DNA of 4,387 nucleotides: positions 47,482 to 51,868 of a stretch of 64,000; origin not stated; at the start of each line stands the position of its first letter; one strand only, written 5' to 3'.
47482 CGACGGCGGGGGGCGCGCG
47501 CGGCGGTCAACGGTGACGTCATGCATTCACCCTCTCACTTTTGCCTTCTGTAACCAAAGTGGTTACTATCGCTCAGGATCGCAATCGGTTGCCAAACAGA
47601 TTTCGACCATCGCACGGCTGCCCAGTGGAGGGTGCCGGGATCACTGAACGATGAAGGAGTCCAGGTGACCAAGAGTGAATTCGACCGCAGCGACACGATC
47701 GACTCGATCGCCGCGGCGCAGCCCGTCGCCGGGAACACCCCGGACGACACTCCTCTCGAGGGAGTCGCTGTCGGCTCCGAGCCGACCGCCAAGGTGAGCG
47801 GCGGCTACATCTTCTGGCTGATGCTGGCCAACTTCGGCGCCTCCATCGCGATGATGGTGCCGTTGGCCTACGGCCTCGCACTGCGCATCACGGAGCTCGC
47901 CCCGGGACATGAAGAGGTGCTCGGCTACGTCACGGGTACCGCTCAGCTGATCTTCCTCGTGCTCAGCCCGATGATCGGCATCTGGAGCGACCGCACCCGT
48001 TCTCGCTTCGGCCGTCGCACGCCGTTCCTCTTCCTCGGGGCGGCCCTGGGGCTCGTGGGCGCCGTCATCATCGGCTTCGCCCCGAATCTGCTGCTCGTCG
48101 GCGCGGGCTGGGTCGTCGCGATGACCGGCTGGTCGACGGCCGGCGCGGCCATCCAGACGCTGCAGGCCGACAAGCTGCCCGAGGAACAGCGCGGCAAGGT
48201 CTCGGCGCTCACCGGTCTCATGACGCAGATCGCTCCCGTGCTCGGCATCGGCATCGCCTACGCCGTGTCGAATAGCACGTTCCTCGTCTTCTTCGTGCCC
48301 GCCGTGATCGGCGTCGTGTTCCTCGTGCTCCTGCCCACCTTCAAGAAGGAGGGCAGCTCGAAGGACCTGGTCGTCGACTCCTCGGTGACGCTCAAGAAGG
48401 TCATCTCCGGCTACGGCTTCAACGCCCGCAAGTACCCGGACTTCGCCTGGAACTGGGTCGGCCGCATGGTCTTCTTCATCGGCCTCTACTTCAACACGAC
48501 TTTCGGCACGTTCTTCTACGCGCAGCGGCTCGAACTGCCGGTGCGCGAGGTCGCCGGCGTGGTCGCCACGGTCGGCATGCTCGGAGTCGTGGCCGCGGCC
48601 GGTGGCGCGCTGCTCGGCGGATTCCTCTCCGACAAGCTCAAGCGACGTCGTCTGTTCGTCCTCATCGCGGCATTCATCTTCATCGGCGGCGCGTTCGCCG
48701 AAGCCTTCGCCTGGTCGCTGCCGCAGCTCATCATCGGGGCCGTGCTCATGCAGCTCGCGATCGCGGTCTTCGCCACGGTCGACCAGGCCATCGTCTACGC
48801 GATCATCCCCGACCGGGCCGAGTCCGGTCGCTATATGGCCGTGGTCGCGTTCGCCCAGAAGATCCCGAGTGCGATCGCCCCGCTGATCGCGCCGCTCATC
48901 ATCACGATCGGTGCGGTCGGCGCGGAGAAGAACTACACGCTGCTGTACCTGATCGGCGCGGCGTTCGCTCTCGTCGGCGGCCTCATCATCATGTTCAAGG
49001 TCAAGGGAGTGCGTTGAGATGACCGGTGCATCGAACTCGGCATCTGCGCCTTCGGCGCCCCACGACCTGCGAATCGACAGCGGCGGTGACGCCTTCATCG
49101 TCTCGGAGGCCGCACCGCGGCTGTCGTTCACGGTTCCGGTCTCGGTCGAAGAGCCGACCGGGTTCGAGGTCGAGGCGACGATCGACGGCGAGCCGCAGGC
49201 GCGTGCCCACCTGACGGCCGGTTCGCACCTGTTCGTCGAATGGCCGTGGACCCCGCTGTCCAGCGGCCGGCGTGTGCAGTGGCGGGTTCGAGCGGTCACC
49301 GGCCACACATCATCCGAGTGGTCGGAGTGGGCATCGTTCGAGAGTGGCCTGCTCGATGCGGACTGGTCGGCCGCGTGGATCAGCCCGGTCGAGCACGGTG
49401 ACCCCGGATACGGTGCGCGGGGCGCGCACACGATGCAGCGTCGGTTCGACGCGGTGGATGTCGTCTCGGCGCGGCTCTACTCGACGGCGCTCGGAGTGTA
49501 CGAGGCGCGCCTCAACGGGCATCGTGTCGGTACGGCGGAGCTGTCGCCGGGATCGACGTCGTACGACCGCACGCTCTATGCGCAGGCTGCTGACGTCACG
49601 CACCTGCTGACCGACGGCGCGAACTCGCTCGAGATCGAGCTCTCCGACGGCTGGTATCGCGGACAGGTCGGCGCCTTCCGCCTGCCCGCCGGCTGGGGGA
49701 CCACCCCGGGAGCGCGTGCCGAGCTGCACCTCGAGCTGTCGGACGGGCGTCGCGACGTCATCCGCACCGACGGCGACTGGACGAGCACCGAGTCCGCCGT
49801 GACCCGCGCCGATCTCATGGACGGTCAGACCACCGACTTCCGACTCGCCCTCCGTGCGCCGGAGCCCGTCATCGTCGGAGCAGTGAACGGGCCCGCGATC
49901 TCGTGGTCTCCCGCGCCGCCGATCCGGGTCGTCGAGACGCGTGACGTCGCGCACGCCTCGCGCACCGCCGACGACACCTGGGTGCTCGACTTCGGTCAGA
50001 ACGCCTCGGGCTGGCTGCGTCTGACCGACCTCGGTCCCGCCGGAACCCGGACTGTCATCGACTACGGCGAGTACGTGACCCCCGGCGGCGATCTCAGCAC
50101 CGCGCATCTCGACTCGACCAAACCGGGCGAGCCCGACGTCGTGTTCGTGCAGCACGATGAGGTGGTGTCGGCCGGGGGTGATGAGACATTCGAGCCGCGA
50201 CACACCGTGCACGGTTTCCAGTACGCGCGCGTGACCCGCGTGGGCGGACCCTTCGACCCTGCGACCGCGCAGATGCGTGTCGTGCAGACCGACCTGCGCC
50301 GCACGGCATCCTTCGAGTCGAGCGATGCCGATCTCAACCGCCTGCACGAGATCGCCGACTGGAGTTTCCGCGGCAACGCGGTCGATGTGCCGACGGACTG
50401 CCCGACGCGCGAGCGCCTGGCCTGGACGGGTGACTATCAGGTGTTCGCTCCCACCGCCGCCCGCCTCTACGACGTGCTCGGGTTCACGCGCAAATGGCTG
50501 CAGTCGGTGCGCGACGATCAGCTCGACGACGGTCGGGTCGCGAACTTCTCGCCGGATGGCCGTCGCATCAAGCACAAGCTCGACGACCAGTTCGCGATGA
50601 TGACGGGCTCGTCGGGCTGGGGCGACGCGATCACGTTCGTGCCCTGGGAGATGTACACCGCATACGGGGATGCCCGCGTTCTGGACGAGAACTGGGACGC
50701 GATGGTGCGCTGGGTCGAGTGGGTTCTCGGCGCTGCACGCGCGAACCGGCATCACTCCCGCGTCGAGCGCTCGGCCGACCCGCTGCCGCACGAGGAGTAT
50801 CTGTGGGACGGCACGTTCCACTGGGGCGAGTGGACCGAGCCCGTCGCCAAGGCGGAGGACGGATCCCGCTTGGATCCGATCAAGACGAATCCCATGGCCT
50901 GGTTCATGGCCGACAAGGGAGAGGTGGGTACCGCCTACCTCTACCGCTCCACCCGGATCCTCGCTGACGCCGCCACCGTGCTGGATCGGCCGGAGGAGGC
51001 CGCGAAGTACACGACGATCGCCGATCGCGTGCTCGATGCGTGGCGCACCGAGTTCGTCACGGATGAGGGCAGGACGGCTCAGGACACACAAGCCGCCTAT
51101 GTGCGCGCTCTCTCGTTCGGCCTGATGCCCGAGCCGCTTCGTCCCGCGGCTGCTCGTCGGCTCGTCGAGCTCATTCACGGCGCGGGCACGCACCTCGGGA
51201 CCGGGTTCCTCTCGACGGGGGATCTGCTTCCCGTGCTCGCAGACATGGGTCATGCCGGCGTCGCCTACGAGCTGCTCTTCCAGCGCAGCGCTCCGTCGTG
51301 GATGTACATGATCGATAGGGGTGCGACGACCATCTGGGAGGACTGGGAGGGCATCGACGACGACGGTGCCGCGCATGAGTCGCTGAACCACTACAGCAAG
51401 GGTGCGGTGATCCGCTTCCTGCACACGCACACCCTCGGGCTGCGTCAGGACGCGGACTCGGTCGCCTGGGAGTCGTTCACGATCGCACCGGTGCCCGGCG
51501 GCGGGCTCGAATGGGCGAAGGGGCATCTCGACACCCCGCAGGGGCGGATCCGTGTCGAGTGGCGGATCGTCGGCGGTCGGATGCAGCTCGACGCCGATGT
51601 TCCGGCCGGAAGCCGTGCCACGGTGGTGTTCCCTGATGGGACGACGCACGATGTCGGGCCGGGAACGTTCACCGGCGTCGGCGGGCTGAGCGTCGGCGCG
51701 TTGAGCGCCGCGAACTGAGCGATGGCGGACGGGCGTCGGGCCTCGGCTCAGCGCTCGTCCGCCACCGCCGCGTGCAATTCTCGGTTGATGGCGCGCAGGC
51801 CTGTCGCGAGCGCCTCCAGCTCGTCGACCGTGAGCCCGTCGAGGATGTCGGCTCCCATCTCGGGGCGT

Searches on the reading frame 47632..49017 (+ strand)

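Call 121: search_protein_families(library=pfam, proteins=[window:47632-49017:+], max_evalue=0.00001)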
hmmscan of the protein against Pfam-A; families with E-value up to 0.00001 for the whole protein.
window:47632-49017:+ (461 aa): 1 family
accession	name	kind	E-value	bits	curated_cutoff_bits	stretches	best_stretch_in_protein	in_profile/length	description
PF07690.21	MFS_1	-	6.7e-33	114.5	33.4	2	68-354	12-283/347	Major Facilitator Superfamily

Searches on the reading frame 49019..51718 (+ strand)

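Call 121: search_protein_families(library=pfam, proteins=[window:49019-51718:+], max_evalue=0.00001)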
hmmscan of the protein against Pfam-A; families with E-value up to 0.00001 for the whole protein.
window:49019-51718:+ (899 aa): 5 families
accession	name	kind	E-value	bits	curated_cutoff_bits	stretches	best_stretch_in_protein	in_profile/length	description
PF17389.8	Bac_rhamnosid6H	-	3.6e-94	316.3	24.5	1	427-804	1-338/339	Bacterial alpha-L-rhamnosidase 6 hairpin glycosidase domain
PF08531.16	Bac_rhamnosid_N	-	6.5e-38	130.7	25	1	148-277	3-133/172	Alpha-L-rhamnosidase N-terminal domain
PF17390.7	Bac_rhamnosid_C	-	6.1e-18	64.8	22.1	1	813-879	5-71/78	Bacterial alpha-L-rhamnosidase C-terminal domain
PF05592.18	Bac_rhamnosid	-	9.4e-16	58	22.2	1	315-409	2-88/102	Bacterial alpha-L-rhamnosidase concanavalin-like domain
PF25788.1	Ig_Rha78A_N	-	9.7e-15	55.2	27.4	1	14-113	1-105/105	Rha78A-like, N-terminal immunoglobulin domain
